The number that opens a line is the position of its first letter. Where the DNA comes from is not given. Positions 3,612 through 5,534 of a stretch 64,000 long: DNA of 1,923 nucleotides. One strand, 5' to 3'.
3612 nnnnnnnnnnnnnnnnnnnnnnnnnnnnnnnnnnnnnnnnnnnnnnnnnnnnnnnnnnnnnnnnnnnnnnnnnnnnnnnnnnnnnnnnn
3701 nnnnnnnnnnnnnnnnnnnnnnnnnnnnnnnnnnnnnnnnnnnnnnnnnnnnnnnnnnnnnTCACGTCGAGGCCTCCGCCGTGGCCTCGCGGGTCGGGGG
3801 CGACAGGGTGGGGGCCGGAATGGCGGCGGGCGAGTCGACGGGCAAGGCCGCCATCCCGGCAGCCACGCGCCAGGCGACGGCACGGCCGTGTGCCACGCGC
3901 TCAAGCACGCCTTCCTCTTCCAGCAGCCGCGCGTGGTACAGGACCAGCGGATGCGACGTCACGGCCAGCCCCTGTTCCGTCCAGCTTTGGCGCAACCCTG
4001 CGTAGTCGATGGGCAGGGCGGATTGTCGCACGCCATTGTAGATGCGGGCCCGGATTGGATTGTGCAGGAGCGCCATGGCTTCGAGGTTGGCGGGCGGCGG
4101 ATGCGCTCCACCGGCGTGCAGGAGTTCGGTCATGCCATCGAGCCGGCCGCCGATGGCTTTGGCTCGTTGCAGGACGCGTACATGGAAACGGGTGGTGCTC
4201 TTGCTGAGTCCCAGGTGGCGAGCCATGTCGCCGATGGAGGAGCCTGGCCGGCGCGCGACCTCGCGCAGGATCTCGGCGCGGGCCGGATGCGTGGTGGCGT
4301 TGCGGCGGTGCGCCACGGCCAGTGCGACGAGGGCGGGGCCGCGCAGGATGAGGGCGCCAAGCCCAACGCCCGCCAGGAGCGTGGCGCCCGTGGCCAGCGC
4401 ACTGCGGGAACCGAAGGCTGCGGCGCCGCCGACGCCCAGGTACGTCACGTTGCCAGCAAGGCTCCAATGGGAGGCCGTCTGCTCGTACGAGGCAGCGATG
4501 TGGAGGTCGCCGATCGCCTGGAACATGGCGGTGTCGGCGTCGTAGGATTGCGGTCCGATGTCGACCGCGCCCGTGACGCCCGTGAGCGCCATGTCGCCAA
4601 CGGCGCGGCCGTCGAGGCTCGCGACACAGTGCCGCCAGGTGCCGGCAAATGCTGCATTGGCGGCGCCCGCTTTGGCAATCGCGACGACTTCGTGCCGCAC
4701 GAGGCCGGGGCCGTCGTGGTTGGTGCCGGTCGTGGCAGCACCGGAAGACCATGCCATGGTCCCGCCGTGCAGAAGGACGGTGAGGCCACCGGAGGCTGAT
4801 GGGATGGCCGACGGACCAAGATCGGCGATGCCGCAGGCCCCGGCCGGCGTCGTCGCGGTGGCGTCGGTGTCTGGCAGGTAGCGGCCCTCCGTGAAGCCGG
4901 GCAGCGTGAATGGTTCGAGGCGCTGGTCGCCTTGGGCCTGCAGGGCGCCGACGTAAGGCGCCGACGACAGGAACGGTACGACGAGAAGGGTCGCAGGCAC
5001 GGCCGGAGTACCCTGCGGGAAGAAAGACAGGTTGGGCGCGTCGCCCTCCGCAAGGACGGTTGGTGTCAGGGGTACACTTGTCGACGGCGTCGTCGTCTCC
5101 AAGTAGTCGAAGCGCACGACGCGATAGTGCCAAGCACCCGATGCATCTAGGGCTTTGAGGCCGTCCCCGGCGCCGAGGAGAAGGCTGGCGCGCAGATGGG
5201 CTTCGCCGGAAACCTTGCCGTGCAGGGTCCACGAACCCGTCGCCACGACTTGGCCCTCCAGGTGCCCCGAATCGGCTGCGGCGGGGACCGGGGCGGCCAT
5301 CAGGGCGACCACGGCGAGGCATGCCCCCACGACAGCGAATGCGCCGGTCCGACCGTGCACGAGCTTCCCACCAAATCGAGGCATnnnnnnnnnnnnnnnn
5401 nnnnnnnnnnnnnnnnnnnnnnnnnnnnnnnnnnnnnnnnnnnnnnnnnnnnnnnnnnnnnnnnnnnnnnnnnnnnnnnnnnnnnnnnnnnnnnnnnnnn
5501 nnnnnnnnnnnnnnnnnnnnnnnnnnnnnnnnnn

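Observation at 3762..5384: Membrane-tethered double winged-helix regulator with a large extracytoplasmic domain, one of three paralogous double-wHTH regulators wired to secretome operons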

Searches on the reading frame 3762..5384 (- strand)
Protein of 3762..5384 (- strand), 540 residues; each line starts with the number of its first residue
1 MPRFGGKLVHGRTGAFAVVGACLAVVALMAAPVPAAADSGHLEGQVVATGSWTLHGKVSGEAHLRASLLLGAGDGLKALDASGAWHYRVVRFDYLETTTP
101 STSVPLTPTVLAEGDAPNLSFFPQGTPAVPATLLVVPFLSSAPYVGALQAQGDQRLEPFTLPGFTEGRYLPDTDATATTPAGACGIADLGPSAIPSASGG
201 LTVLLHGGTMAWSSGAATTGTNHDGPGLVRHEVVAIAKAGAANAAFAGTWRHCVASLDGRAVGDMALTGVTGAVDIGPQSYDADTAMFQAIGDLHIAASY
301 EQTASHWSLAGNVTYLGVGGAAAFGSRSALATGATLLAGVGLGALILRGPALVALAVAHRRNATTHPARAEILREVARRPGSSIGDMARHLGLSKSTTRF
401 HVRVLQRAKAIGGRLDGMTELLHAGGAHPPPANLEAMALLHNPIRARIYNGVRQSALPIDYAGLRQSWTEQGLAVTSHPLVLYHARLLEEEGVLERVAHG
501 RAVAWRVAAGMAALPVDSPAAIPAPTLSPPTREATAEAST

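Call 5: search_protein_families(library=pfam, proteins=[window:3762-5384:-], max_evalue=1)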
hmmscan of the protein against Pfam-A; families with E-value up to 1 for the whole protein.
window:3762-5384:- (540 aa): 11 families
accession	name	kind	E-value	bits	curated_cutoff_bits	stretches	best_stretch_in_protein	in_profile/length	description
PF12840.13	HTH_20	-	5.2e-09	36.4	27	1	365-410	2-47/51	Helix-turn-helix domain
PF13412.12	HTH_24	-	9.7e-07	28.7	21.9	1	371-408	7-44/48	Winged helix-turn-helix DNA-binding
PF01022.26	HTH_5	-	7e-06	26.3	22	1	367-407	2-41/47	Bacterial regulatory protein, arsR family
PF12802.13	MarR_2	-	0.00013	22.5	27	1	367-408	5-47/61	MarR family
PF09339.16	HTH_IclR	-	0.00047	20.3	22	1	371-407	7-44/52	IclR helix-turn-helix domain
PF24266.1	HTH_HVO_0163_N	-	0.01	16.3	31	1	368-411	3-46/70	HVO_0163, N-terminal HTH domain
PF13518.12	HTH_28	-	0.013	16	25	1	369-404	2-35/52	Helix-turn-helix domain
PF01047.28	MarR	-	0.073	13.4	24.6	1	369-398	5-34/59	MarR family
PF25212.1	HVO_A0114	-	0.11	12.7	27.6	1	364-411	19-66/84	HVO_A0114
PF13384.12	HTH_23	-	0.15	12.4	24.6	1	368-399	6-35/50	Homeodomain-like domain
PF16942.10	CclA_1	-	0.66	10.7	25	1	307-360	32-85/103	Putative cyclic bacteriocin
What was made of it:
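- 4101..4301 (-): Residues 362-428: wHTH unit 1, ArsR-like. Pfam HTH_20 E 5.2e-9, above the cut-off (call 5).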

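Call 7: find_homologous_proteins(query=window:3762-5384:-, max_evalue=0.001)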
Query window:3762-5384:- (540 aa): 1 proteins with E <= 0.001 among 8000 candidates.
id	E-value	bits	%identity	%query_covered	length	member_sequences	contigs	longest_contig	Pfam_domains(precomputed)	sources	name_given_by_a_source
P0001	0.0e+0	1152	100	99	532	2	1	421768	PF12840.14,PF13412.13,PF01022.27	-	-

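Call 12: search_protein_families(library=ncbifam, proteins=[window:3762-5384:-], max_evalue=0.01)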
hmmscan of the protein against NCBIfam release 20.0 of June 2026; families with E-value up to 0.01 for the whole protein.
window:3762-5384:- (540 aa): 2 families
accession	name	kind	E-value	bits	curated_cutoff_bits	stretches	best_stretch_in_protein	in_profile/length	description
NF033788.1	HTH_metalloreg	subfamily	2.2e-07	30.6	55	1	363-417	7-61/77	metalloregulator ArsR/SmtB family transcription factor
NF041413.1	ArsR_Rv2640c_fam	equivalog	0.00057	20.3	155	1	353-421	28-98/118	Rv2640c family ArsR-like transcriptional regulator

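Call 13: search_solved_structures(query=window:3762-5384:-, max_evalue=1, show_alignments=3)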
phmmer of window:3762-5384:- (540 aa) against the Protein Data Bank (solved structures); distinct sequences matched with E-value up to 1: 5.
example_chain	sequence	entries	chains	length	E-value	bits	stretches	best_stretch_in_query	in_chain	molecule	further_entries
3cuo_A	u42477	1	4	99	0.0083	18.2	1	360-416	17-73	Uncharacterized HTH-type transcriptional regulator ygaV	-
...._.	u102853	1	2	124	0.021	16.9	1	357-419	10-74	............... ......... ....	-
6jmi_A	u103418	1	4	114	0.039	16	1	363-438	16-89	Uncharacterized HTH-type transcriptional regulator Rv0081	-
1r22_A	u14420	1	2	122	0.58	12.1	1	353-417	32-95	Transcriptional repressor smtB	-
6j0e_A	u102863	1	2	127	0.71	11.8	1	440-509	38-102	Arsenic responsive repressor ArsR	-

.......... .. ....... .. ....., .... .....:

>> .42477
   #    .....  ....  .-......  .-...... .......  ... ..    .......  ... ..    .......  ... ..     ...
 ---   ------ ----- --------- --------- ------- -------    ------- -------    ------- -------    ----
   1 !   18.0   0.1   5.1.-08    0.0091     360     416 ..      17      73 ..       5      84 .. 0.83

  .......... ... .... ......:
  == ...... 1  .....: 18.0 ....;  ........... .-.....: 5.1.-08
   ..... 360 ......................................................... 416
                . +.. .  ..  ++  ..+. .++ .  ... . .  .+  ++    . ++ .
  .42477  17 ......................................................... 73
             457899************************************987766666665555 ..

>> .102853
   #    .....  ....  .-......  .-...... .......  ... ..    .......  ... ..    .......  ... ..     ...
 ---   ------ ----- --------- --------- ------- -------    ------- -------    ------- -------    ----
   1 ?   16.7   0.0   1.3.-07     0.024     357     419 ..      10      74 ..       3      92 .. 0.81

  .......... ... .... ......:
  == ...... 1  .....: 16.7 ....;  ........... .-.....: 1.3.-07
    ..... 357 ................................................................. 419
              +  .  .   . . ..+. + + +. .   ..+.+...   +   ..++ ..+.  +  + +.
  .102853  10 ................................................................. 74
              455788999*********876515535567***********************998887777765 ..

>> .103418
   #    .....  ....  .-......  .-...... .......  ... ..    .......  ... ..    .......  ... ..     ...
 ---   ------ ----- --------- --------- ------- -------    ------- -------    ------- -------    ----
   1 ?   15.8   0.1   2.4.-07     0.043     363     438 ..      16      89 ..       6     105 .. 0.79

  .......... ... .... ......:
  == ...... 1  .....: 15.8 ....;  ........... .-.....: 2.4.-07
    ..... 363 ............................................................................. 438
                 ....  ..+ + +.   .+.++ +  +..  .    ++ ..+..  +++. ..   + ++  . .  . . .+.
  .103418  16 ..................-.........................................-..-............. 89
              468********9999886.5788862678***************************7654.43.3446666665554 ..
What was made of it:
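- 4101..4301 (-): PDB sequence hits YgaV and ArsR (call 13).
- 3855..4073 (-): Residues 438-510: wHTH unit 2, a diverged duplicate of unit 1. Weak ArsR 6j0e hit over 440-509 (call 13).
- On ArsR/SmtB metalloregulators: Best PDB sequence hits are YgaV, ArsR and Rv0081 (call 13).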

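Call 18: search_protein_representatives(protein=window:3762-5384:-)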
Query: 540 residues. Proteins with E-value up to 0.001 (for the whole library): 247; up to 1e-10: 52; up to 1e-30: 3. The best 150 are listed.
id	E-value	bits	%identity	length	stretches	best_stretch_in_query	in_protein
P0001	0.0e+00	1152.4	100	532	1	9-540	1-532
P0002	3.3e-38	148.2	36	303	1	245-524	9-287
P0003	3.1e-37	145.0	34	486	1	23-526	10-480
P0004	1.3e-29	119.9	33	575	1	23-518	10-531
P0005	7.4e-28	114.1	32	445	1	243-509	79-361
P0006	7.2e-26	107.5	30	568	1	26-528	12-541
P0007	9.7e-26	107.1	31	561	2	246-533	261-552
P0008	1.4e-23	100.0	32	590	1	244-509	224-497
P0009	3.6e-23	98.6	33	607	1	196-509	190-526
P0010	8.5e-23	97.4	32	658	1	13-509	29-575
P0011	1.9e-21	92.9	31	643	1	201-510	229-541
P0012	3.8e-21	92.0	28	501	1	208-508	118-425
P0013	6.3e-21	91.2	29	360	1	247-507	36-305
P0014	1.0e-19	87.2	29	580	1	232-508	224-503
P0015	4.2e-19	85.2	32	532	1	243-504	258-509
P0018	1.6e-17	80.0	29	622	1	132-507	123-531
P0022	1.7e-16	76.6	28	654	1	25-512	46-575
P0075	3.8e-07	45.7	32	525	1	324-529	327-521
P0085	2.4e-06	43.1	40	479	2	365-431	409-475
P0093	3.5e-06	42.6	33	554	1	312-494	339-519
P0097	5.5e-06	41.9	34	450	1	359-506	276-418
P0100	6.2e-06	41.7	35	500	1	337-493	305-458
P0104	8.5e-06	41.3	37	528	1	329-455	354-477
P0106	9.0e-06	41.2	31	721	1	332-509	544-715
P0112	1.8e-05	40.2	37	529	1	339-452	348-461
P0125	3.1e-05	39.5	31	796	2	319-436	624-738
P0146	6.4e-05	38.4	31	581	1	323-484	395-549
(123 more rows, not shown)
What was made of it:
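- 3762..5384 (-): Gene A: 540-aa membrane-tethered tandem-wHTH regulator (whole ORF including stop). Family of 52 cluster representatives at E<=1e-10 (call 18).
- Most of the stronger ones are 480-660 aa and align across part of the ectodomain, the TM and both wHTH units (call 18).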

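Call 20: predict_structure(protein=window:3762-5384:-)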
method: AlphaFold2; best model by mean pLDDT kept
length: 540 residues; sequences in the alignment: 1
mean_pLDDT: 34.2   pTM: 0.20
mean pLDDT of the five models: 34.2, 29.7, 29.2, 28.1, 25.4
residues with pLDDT >= 90: 0; 70-90: 0; 50-70: 6; < 50: 534
segments of 3 or more residues with pLDDT < 50: 1-86, 88-109, 114-382, 384-388, 390-530, 532-540
pLDDT, mean of each block of 10 residues (from residue 1): 34 37 35 30 28 32 33 34 46 44 44 44 31 27 23 24 23 25 26 25 22 24 25 23 30 29 30 27 31 27 29 34 37 43 40 36 35 42 48 41 42 39 37 38 39 34 35 34 41 43 39 40 41 41
secondary structure, 60 per line:
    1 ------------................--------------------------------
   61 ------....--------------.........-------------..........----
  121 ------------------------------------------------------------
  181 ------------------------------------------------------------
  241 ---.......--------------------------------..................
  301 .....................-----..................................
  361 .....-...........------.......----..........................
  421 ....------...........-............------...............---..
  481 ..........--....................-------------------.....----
elements in order: H13-28 E67-70 E85-93 E107-116 H244-250 H283-321 H327-365 H367-377 H384-390 H395-424 H431-441 H443-454 H461-475 H479-490 H493-512 H532-536
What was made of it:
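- Tried and rejected: The single-sequence AlphaFold run was useless, at pLDDT 34 (call 20).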

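Call 22: find_homologous_proteins(query=A1, max_evalue=1e-10)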
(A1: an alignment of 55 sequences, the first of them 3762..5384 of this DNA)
Query A1 (55 sequences) (540 aa, profile of the alignment): 1 proteins with E <= 1e-10 among 8000 candidates.
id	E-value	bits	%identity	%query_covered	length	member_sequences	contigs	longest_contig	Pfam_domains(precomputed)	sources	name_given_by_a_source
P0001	1.6e-104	369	100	99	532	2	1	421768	PF12840.14,PF13412.13,PF01022.27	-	-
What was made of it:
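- Tried and rejected: The word-index homologue search found only the protein itself, both with the single protein and with the 55-sequence profile (calls 7, 22).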

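Call 28: find_related_loci(query=A3, collection=genome_contigs, flank=8000)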
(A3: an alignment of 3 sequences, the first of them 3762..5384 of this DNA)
Query A3 (540 aa) in genome_contigs; peptide patterns used: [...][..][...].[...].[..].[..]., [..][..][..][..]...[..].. (x = any residue, [..] = any of these).
164 stretches matched a pattern; 1 encode a relative of the query (tblastn E <= 1e-3); 1 distinct loci.
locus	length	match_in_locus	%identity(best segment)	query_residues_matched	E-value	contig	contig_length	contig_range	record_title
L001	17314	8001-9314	30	42-508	1e-35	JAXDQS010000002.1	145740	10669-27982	MAG: Thermoplasmata archaeon isolate BP_740 scaffold_3644627, whole genome shotgun sequence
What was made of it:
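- Tried and rejected: The genome scan gave one locus (call 28).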

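Call 33: find_related_loci(query=A4, collection=metagenome_contigs, flank=8000)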
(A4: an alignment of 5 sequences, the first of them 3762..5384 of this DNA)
Query A4 (540 aa) in metagenome_contigs; peptide patterns used: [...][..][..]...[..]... (x = any residue, [..] = any of these).
23 stretches matched a pattern, but none encodes a relative of the query by tblastn (E <= 1e-3).
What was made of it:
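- Tried and rejected: The metagenome scan gave none (call 33).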

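Call 34: find_encoding_contigs(protein=P0003, flank=8000, max_places=3)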
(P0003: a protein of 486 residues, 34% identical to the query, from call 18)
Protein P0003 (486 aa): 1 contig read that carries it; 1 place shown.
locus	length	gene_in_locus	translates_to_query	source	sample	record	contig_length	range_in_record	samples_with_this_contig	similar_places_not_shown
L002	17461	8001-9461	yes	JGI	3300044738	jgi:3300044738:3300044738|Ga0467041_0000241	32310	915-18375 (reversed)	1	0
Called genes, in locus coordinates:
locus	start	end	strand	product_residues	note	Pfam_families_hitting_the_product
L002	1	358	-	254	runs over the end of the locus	PF00590:TP_methylase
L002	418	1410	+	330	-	PF18093:Trm5_N (weak), PF25133:TYW2_N_2, PF02475:TRM5-TYW2_MTfase, PF09445:Methyltransf_15 (weak), PF13649:Methyltransf_25, PF13578:Methyltransf_24 (faint)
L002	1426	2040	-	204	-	-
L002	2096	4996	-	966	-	PF00270:DEAD, PF00271:Helicase_C, PF19306:WHD_Lhr, PF08494:DEAD_assoc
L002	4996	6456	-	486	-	-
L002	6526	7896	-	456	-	PF05195:AMP_N, PF00557:Peptidase_M24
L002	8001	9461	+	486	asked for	PF01022:HTH_5 (faint), PF12840:HTH_20 (faint), PF13412:HTH_24 (weak), PF24266:HTH_HVO_0163_N (weak), PF08461:WHD_RNase_R (faint)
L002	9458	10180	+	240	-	-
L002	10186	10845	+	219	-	-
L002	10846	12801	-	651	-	PF08915:tRNA-Thr_ED, PF00587:tRNA-synt_2b, PF03129:HGTP_anticodon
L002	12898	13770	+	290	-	-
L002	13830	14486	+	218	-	PF04263:TPK_catalytic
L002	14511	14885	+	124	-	PF12680:SnoaL_2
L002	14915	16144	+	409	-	-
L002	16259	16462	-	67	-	-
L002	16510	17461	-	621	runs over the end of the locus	?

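Call 37: predict_structure(alignment_id=A1)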
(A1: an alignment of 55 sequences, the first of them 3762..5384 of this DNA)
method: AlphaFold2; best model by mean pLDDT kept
length: 540 residues; sequences in the alignment: 55
mean_pLDDT: 82.2   pTM: 0.64
mean pLDDT of the five models: 82.2, 81.7, 81.3, 81.1, 80.5
residues with pLDDT >= 90: 276; 70-90: 136; 50-70: 90; < 50: 38
segments of 3 or more residues with pLDDT < 50: 1-3, 5-11, 162-167, 520-532, 534-540
pLDDT, mean of each block of 10 residues (from residue 1): 46 65 80 70 97 95 90 70 89 81 83 93 82 84 83 89 51 63 87 69 91 94 90 86 73 95 97 95 92 97 96 95 81 57 55 57 83 92 93 92 93 89 73 81 93 96 97 94 96 94 94 71 42 46
secondary structure, 60 per line:
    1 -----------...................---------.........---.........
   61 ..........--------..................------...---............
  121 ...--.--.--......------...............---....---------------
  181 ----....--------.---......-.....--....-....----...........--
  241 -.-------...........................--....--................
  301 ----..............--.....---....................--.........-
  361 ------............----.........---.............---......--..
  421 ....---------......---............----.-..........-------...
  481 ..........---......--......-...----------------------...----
elements in order: H12-30 E40-48 E52-70 E79-96 E103-105 E109-123 E132-137 E144-158 H162-165 E185-188 E201-206 E208-212 E215-218 E220-223 E228-238 E250-276 E279-282 E285-300 E305-318 E321-325 H329-348 H351-359 H367-378 H384-391 H395-407 E411-416 E419-424 H434-439 H443-454 H461-470 H478-490 E494-499 E502-507
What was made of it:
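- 3762..5384 (-): AlphaFold model with pLDDT 82 (call 37).
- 5277..5351 (-): Residues 12-36: N-terminal hydrophobic segment followed by PVPAAA/DSG. Probably a Sec signal peptide, or else an N-in anchor. Helix 12-30 in the model (call 37).
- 4401..5276 (-): Residues 37-328: all-beta extracytoplasmic domain with no known family. Long beta strands 40-325, with most 10-residue blocks between 80 and 97 pLDDT and lower confidence around residues 161-200 (call 37).
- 3855..4073 (-): Helices 443-454, 461-470, 478-490 and wing 494-507 in the model (call 37).
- Checked: The AlphaFold model built on a 55-sequence alignment has mean pLDDT 82 and pTM 0.64 (call 37).
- The TM-to-wHTH linker is very short (call 37).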

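Call 39: find_encoding_contigs(protein=P0004, flank=6000, max_places=2)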
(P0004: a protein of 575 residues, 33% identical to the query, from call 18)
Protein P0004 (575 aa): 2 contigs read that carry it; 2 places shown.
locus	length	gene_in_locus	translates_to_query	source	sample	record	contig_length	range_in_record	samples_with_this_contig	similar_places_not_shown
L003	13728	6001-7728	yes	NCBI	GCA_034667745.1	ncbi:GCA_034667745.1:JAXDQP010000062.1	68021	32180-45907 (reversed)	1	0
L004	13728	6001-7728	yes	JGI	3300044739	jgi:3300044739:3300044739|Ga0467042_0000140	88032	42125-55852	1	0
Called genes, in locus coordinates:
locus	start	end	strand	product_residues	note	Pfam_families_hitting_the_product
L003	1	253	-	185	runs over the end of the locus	PF02224:Cytidylate_kin (faint), PF13189:Cytidylate_kin2, PF13207:AAA_17, PF13238:AAA_18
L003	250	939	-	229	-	PF01956:EMC3_TMCO1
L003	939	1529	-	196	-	PF13207:AAA_17, PF13238:AAA_18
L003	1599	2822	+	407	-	PF01963:TraB_PrgY_gumN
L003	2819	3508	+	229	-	PF02163:Peptidase_M50 (faint)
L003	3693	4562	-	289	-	-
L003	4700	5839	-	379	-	-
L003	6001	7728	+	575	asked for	PF12840:HTH_20 (weak)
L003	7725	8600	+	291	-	-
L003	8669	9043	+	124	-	-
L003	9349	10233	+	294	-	PF02729:OTCace_N, PF00185:OTCace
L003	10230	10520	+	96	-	PF01948:PyrI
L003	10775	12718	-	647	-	PF00270:DEAD (faint), PF06733:DEAD_2, PF06777:HBB, PF13307:Helicase_C_2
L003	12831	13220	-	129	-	PF19479:DUF6015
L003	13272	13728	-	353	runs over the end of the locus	PF04981:NMD3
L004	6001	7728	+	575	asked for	PF12840:HTH_20 (weak)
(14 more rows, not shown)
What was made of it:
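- One locus has a gene with a faint Peptidase_M50 hit nearby (call 39).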

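Call 40: find_encoding_contigs(protein=P0006, flank=6000, max_places=2)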
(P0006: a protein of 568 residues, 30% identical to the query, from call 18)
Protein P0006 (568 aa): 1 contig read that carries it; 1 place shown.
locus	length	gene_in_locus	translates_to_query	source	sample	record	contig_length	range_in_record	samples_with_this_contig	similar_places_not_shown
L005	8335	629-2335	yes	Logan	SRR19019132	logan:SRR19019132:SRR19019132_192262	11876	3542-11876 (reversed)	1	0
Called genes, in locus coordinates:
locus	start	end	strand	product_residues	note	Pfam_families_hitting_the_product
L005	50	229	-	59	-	-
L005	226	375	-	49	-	-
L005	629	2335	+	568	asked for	PF01022:HTH_5 (weak), PF12802:MarR_2 (weak), PF12840:HTH_20, PF09339:HTH_IclR (faint)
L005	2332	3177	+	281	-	-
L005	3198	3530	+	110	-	-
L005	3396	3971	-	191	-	-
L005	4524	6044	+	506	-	PF13271:DUF4062 (weak), PF07719:TPR_2 (faint), PF13424:TPR_12 (weak)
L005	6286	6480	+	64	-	-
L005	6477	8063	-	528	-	-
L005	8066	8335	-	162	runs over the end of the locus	-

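Call 41: find_encoding_contigs(protein=P0009, flank=6000, max_places=1)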
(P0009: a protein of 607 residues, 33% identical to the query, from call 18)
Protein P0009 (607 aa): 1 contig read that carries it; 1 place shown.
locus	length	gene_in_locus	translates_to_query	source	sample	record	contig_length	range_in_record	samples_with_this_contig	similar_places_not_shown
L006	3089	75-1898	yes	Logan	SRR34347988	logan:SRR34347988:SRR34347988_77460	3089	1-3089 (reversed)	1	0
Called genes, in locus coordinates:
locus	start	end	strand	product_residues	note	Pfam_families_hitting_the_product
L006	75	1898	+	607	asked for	PF01022:HTH_5 (weak), PF01047:MarR (faint), PF08279:HTH_11 (faint), PF12802:MarR_2 (weak), PF12840:HTH_20, PF13412:HTH_24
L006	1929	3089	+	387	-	?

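Call 42: find_encoding_contigs(protein=P0014, flank=6000, max_places=1)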
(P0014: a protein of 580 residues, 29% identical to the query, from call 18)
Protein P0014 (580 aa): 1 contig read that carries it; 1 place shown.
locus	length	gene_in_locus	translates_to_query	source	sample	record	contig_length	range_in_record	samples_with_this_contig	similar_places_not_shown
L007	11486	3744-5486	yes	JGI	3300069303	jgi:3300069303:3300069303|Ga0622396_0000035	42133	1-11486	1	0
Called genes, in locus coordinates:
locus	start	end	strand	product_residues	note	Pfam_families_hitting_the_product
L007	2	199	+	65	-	?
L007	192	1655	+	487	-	-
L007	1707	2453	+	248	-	-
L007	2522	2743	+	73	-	-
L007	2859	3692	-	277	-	-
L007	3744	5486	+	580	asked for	PF01022:HTH_5 (faint), PF12802:MarR_2 (faint), PF12840:HTH_20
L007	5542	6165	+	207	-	PF24266:HTH_HVO_0163_N, PF12802:MarR_2 (faint)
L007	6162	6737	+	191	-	PF25213:HVO_A0261_N (faint), PF01022:HTH_5 (weak), PF01047:MarR (faint), PF12802:MarR_2 (faint), PF12840:HTH_20 (faint), PF24266:HTH_HVO_0163_N, PF25212:HVO_A0114 (faint), PF13412:HTH_24, +1 more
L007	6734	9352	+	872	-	-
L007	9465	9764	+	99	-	-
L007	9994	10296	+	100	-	-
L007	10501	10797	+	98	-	-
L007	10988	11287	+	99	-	-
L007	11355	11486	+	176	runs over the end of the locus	PF08818:DUF1801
